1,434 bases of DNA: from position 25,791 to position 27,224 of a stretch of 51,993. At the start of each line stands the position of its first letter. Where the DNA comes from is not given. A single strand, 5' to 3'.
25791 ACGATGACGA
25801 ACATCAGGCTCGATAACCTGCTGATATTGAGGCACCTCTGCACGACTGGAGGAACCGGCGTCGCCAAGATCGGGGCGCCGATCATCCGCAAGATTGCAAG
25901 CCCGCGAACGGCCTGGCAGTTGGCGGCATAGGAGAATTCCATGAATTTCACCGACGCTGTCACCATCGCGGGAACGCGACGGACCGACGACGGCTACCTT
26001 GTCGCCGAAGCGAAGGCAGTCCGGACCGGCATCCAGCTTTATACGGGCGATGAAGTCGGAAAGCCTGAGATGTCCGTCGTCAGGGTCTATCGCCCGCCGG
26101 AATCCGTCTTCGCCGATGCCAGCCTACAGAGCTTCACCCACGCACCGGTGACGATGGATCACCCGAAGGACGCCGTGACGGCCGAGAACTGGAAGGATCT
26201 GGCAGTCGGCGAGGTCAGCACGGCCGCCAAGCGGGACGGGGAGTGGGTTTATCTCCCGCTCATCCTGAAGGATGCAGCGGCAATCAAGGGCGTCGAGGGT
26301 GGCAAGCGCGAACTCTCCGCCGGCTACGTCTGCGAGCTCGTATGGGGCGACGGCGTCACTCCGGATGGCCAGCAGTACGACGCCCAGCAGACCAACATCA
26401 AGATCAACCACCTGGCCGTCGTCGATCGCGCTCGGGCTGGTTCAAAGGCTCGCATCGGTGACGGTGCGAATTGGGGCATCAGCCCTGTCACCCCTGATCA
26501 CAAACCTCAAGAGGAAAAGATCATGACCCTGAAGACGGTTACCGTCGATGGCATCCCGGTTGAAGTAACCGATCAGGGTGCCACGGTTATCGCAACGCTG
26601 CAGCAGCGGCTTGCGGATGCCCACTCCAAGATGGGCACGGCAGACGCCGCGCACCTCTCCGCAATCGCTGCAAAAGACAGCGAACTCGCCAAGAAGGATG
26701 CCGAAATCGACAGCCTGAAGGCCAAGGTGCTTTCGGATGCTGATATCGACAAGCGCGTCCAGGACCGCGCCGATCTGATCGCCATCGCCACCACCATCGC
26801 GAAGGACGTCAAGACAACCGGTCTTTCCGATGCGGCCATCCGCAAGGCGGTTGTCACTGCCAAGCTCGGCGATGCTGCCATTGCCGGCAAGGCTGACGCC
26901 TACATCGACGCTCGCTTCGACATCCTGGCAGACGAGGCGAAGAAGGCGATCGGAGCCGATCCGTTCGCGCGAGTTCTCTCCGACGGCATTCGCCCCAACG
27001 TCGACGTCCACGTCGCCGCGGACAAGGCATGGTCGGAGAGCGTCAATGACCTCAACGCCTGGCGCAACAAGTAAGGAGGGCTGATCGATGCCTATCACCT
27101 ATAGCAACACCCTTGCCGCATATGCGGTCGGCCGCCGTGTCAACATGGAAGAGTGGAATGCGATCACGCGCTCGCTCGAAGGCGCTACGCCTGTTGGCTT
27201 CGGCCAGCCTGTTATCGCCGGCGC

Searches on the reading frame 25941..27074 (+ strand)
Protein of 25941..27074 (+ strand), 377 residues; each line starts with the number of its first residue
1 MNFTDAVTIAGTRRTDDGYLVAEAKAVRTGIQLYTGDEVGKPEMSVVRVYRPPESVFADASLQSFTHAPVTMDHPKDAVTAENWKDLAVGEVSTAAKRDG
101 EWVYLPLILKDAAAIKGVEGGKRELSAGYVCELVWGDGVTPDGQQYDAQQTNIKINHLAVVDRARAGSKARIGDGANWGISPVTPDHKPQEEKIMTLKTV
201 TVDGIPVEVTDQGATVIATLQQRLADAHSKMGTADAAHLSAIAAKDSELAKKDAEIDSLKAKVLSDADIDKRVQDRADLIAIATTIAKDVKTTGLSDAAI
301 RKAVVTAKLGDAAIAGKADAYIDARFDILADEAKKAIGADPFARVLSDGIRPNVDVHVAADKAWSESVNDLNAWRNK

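Call 78: search_protein_families(library=phrogs, proteins=[window:25941-27074:+], max_evalue=0.00001)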
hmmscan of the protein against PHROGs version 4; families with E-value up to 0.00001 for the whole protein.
window:25941-27074:+ (377 aa): 7 families
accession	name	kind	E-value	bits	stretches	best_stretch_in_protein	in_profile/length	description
phrog_530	-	head and packaging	2.5e-107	360.4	1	3-340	23-349/390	head maturation protease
phrog_12864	-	head and packaging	1.1e-38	134.5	1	13-266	41-298/468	head maturation protease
phrog_1961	-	unknown function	6.6e-31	108.9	1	14-175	15-175/417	-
phrog_16985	-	unknown function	2.8e-30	106.8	1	14-296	15-307/436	-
phrog_2229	-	head and packaging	8.2e-23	82.4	1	48-278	59-289/428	head maturation protease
phrog_3778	-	head and packaging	2.6e-20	73.9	1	9-294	154-442/593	head maturation protease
phrog_30637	-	unknown function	7e-06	25.1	1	51-174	785-905/1119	-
